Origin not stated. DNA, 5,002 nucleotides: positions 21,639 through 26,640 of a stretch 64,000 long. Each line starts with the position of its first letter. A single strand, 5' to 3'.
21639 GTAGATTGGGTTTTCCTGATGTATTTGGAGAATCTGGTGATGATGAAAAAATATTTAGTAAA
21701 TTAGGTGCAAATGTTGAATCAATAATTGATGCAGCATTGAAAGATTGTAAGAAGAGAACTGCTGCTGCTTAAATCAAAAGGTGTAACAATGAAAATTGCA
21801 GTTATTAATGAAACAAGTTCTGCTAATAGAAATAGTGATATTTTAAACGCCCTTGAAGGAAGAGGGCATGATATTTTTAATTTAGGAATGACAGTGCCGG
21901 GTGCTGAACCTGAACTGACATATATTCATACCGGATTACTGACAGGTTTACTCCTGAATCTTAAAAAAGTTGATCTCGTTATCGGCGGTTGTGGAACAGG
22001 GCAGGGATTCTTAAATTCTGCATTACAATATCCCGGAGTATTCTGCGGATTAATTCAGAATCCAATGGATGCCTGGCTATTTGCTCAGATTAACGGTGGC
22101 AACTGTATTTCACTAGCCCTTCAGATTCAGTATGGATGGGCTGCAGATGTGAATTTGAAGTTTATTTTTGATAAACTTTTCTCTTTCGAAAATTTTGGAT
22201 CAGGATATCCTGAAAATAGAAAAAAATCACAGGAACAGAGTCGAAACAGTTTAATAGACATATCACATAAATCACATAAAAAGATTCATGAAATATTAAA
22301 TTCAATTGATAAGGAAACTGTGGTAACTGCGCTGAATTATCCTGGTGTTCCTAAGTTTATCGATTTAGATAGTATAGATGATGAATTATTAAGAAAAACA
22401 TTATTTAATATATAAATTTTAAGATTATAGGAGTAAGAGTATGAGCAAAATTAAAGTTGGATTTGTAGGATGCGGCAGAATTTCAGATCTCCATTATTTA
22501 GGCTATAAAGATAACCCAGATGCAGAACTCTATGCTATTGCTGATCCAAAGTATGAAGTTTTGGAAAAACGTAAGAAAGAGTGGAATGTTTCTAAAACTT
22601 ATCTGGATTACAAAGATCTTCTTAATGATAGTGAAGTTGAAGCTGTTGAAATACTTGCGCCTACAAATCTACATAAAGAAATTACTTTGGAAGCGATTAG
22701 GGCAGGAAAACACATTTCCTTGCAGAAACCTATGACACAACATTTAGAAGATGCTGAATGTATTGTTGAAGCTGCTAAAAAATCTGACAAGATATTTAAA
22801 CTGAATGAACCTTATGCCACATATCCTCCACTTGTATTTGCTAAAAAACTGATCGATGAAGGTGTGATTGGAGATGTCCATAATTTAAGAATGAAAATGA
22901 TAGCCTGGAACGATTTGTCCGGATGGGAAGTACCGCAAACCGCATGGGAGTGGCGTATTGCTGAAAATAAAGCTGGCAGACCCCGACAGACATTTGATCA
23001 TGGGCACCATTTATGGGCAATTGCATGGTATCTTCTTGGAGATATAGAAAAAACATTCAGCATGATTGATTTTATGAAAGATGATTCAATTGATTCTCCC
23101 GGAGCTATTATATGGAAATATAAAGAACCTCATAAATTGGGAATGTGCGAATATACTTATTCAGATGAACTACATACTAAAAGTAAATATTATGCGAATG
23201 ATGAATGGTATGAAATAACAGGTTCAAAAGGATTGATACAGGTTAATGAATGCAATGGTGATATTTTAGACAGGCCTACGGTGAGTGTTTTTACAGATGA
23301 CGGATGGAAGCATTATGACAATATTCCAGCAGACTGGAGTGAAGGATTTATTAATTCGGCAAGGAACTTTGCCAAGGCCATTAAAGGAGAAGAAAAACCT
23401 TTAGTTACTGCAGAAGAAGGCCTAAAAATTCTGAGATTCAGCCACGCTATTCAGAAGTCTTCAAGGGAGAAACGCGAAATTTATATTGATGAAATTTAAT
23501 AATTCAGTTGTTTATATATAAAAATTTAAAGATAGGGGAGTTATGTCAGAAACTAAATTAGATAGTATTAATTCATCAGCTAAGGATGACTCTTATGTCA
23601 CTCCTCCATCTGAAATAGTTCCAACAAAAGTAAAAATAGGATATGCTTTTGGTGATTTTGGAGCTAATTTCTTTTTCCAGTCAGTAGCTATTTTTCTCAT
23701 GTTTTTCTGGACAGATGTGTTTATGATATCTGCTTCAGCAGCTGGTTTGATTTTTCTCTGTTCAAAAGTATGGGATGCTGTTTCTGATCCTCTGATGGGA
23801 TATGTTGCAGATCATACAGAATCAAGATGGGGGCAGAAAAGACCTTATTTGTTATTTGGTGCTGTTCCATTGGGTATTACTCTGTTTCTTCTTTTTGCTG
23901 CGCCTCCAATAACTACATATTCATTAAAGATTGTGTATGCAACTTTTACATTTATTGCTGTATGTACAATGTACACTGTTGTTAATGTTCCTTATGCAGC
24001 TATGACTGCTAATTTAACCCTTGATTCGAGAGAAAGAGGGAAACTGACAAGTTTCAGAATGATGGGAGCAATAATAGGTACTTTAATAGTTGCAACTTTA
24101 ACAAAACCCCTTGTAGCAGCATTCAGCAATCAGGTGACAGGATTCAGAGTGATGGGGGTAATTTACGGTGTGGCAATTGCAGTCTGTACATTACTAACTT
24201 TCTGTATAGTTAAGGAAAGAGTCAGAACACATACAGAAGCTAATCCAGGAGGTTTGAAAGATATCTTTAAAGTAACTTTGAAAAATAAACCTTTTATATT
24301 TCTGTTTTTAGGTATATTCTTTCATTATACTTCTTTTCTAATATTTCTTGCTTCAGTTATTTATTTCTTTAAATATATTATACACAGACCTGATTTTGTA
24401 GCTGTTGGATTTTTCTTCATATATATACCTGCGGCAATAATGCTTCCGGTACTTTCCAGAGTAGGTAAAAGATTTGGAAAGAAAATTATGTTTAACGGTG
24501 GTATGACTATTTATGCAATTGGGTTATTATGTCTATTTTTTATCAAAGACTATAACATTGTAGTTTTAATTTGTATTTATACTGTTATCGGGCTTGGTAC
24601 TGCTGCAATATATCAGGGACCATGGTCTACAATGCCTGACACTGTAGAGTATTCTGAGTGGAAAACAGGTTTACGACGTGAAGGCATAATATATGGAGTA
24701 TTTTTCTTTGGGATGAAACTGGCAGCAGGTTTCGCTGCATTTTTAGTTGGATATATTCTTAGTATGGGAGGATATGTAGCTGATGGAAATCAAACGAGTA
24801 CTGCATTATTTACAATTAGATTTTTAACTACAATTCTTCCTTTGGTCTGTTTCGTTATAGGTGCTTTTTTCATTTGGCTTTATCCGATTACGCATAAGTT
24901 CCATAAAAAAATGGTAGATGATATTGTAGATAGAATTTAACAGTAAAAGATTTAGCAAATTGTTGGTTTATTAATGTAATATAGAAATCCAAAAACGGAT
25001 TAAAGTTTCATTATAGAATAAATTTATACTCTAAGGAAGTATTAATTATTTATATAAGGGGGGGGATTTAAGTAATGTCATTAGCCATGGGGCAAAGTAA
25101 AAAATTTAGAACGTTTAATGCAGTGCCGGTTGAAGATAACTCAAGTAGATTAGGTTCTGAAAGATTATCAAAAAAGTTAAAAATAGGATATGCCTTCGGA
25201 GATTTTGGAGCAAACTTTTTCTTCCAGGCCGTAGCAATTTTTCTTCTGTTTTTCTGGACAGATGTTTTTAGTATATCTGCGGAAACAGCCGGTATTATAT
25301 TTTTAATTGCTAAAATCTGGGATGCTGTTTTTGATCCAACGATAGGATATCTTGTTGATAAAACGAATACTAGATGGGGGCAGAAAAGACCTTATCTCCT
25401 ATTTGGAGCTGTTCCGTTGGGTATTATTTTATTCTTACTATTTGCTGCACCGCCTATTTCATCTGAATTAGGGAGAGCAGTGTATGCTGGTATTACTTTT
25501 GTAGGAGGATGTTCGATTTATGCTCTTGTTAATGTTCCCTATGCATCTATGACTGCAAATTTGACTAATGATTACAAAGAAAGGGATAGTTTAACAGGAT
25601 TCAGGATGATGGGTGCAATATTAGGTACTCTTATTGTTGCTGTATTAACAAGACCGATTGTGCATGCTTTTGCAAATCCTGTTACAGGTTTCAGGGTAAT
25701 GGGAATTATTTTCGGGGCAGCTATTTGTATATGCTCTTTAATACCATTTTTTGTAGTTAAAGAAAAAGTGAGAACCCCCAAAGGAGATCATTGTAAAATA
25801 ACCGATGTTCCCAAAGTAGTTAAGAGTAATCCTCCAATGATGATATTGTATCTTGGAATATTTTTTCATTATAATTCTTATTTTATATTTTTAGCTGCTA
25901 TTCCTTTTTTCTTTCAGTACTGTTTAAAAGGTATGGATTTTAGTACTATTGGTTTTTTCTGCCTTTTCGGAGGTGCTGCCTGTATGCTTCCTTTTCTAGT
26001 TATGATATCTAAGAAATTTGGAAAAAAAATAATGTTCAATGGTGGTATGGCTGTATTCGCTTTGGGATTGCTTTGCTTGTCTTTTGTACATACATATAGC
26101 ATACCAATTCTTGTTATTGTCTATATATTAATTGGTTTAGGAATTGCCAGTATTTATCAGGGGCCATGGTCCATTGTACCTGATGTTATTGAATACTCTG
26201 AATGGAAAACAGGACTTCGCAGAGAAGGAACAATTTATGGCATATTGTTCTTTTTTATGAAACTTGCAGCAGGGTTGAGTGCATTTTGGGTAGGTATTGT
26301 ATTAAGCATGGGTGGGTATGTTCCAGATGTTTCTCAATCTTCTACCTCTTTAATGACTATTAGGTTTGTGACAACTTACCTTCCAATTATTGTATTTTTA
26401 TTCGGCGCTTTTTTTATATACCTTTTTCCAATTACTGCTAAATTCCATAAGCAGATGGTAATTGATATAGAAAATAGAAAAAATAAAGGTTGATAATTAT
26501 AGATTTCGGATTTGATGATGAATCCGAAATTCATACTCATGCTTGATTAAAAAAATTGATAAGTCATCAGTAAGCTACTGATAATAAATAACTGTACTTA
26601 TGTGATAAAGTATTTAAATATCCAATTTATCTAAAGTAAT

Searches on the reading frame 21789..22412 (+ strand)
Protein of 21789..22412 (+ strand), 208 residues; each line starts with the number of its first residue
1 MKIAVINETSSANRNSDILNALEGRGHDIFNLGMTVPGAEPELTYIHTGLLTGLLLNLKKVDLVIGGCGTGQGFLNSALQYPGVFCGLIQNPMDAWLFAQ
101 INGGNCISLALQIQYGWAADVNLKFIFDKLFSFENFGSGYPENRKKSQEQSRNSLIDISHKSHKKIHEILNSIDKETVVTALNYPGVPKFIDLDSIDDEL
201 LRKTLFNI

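Call 62: search_protein_families(library=pfam, proteins=[window:21789-22412:+], max_evalue=0.00001)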
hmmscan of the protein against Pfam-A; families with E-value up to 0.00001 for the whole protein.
window:21789-22412:+ (208 aa): 1 family
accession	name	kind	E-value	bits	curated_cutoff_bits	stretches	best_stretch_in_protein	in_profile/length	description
PF02502.23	LacAB_rpiB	-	5.2e-13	49.6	24.7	1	3-113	1-108/138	Ribose/Galactose Isomerase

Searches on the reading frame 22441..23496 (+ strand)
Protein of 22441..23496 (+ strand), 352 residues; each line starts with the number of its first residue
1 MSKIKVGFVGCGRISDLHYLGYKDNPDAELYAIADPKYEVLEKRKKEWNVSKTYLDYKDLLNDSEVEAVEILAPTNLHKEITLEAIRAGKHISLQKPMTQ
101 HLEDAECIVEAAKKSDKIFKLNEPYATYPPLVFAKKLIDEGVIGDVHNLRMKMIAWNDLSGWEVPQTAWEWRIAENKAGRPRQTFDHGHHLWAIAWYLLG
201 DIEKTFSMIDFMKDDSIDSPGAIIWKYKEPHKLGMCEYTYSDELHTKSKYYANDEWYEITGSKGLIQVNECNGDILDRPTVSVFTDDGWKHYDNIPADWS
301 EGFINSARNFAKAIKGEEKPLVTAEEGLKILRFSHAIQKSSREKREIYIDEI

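Call 62: search_protein_families(library=pfam, proteins=[window:22441-23496:+], max_evalue=0.00001)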
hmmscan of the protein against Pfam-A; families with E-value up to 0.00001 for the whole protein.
window:22441-23496:+ (352 aa): 3 families
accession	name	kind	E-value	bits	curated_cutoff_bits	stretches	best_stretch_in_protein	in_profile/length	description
PF01408.29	GFO_IDH_MocA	-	3.4e-23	83.1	24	1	4-120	1-117/120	Oxidoreductase family, NAD-binding Rossmann fold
PF02894.22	GFO_IDH_MocA_C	-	1.1e-15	58.5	22.9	1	135-347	1-216/218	Oxidoreductase family, C-terminal alpha/beta domain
PF22725.1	GFO_IDH_MocA_C3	-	8.8e-11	42.3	27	1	134-266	4-123/124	GFO/IDH/MocA C-terminal domain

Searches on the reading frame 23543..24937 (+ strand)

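Call 62: search_protein_families(library=pfam, proteins=[window:23543-24937:+], max_evalue=0.00001)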
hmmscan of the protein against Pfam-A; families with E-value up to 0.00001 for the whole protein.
window:23543-24937:+ (465 aa): 2 families
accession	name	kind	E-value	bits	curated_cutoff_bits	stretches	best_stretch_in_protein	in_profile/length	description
PF13347.12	MFS_2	-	2.9e-97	326.4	27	1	33-450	1-426/427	MFS/sugar transport protein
PF07690.21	MFS_1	-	1.3e-22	80.7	33.4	1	42-365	8-320/347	Major Facilitator Superfamily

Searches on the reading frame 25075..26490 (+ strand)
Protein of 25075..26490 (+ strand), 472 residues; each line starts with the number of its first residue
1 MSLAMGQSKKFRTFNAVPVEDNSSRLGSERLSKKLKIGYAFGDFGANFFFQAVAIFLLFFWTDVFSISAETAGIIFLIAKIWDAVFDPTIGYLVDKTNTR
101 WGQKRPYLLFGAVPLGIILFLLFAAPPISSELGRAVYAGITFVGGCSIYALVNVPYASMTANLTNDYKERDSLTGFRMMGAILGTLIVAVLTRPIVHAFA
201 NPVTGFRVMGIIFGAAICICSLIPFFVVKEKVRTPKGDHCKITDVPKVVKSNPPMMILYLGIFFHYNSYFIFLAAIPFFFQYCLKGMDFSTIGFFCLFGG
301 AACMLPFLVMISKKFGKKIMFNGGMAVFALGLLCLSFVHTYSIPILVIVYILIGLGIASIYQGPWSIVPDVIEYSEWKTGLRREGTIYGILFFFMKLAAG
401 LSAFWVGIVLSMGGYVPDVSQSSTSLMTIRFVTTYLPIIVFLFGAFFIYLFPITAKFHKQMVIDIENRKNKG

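Call 62: search_protein_families(library=pfam, proteins=[window:25075-26490:+], max_evalue=0.00001)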
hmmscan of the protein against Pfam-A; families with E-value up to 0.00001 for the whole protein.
window:25075-26490:+ (472 aa): 2 families
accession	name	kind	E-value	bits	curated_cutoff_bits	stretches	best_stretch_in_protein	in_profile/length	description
PF13347.12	MFS_2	-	2.2e-95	320.2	27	1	38-454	1-426/427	MFS/sugar transport protein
PF07690.21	MFS_1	-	4.6e-23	82.1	33.4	1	47-402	8-346/347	Major Facilitator Superfamily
